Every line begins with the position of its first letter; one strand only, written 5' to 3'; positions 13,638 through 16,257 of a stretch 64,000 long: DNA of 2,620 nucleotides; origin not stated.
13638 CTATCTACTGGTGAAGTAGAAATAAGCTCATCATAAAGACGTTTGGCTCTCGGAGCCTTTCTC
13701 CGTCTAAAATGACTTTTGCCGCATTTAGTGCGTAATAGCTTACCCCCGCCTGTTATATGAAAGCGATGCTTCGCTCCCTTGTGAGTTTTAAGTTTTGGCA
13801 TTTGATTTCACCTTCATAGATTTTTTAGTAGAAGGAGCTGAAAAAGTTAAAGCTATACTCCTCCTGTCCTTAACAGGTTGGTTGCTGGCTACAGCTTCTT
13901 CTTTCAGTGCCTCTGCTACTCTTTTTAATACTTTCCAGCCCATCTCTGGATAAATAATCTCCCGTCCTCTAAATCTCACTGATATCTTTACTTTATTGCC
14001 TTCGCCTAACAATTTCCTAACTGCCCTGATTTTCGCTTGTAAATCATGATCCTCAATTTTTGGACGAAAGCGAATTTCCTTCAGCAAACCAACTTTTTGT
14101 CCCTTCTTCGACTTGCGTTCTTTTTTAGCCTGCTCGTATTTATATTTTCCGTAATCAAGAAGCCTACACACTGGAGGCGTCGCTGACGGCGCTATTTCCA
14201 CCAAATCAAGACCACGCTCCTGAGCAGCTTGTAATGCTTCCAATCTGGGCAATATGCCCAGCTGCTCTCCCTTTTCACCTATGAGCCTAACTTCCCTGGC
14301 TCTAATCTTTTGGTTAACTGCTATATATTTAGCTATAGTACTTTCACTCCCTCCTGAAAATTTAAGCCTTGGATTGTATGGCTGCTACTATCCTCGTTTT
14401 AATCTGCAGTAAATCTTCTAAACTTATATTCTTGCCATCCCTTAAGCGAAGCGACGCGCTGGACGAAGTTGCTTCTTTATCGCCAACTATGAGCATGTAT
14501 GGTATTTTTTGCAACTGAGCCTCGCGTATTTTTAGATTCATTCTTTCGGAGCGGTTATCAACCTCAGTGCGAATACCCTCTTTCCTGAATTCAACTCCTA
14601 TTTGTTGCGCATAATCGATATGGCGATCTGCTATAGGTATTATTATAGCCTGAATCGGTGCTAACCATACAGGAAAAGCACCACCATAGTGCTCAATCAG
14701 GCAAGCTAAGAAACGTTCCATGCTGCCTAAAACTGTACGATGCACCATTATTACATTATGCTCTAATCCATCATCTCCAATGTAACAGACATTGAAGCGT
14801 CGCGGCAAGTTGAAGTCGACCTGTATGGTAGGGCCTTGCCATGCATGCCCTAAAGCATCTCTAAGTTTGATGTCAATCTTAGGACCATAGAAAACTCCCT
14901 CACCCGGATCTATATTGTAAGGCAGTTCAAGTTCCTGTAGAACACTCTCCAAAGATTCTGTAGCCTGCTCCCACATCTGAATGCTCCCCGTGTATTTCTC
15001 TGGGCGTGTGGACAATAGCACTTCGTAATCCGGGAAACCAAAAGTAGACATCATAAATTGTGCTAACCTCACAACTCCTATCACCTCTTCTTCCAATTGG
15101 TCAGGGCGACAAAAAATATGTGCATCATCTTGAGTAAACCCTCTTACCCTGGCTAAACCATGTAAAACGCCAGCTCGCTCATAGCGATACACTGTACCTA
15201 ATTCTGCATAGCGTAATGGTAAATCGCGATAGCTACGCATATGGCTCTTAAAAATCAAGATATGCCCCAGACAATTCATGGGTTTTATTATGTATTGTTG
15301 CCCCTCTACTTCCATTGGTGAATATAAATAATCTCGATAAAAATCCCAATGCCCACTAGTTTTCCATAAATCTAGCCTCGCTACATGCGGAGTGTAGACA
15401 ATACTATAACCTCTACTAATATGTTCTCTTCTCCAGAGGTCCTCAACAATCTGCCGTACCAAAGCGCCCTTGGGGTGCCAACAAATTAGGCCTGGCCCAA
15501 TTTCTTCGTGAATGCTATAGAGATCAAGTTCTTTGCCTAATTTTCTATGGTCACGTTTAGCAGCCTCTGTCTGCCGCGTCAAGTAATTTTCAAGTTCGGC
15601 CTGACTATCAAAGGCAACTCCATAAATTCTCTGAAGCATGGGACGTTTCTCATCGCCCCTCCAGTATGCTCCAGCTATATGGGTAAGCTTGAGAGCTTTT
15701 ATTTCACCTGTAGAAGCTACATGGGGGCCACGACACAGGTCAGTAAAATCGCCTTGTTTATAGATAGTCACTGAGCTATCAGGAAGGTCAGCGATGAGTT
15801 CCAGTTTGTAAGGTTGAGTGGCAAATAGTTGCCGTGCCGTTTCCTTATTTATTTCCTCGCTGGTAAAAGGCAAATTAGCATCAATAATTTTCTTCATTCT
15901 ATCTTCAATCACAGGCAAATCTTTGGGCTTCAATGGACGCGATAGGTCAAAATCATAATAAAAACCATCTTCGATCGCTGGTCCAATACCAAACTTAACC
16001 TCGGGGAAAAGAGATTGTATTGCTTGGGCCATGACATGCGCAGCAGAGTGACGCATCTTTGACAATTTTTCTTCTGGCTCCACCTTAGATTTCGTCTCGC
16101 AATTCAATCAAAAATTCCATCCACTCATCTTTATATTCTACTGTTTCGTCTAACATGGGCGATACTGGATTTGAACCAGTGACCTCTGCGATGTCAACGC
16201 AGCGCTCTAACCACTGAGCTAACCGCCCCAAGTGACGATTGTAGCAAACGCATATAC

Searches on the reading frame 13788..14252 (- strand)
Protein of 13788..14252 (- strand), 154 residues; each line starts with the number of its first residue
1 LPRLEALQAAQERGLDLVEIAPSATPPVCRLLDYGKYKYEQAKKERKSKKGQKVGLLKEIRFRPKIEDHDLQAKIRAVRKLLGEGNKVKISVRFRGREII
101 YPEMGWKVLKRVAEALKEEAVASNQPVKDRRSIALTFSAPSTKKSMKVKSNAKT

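Call 65: search_protein_families(library=pfam, proteins=[window:13788-14252:-], max_evalue=0.01)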
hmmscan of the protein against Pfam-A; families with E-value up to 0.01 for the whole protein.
window:13788-14252:- (154 aa): 2 families
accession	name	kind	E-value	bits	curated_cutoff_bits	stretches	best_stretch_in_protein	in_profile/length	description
PF00707.27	IF3_C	-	1.3e-26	92.8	34.8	1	57-137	3-83/86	Translation initiation factor IF-3, C-terminal domain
PF05198.21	IF3_N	-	4.8e-21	75.1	26.9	1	1-47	23-69/70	Translation initiation factor IF-3, N-terminal domain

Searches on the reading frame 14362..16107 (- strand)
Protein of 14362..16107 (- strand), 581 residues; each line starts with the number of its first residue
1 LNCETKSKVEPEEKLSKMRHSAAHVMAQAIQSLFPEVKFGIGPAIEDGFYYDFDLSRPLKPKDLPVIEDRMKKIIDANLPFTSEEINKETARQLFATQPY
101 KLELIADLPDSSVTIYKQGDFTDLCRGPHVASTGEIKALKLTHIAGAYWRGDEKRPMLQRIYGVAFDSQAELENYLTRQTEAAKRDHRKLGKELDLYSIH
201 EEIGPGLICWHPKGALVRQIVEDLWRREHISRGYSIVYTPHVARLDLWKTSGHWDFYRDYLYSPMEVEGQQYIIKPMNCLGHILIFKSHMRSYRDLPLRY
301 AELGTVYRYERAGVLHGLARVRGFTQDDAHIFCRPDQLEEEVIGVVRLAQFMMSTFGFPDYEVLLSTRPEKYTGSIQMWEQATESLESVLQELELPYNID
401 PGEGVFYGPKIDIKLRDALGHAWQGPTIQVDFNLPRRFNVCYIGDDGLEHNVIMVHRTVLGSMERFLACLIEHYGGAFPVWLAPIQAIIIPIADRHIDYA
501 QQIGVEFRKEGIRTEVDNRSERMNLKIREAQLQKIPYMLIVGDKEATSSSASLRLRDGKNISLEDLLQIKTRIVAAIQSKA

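Call 69: search_protein_families(library=pfam, proteins=[window:14362-16107:-], max_evalue=0.00001)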
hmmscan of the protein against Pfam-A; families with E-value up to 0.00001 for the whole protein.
window:14362-16107:- (581 aa): 3 families
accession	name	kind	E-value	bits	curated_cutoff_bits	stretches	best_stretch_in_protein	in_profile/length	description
PF00587.30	tRNA-synt_2b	-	2.6e-45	155.1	29.3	1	269-474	8-179/179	tRNA synthetase class II core domain (G, H, P, S and T)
PF03129.25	HGTP_anticodon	-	1.3e-18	67.3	21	1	486-560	1-78/94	Anticodon binding domain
PF07973.19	tRNA_SAD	-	6.1e-18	65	24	1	113-162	1-44/44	Threonyl and Alanyl tRNA synthetase second additional domain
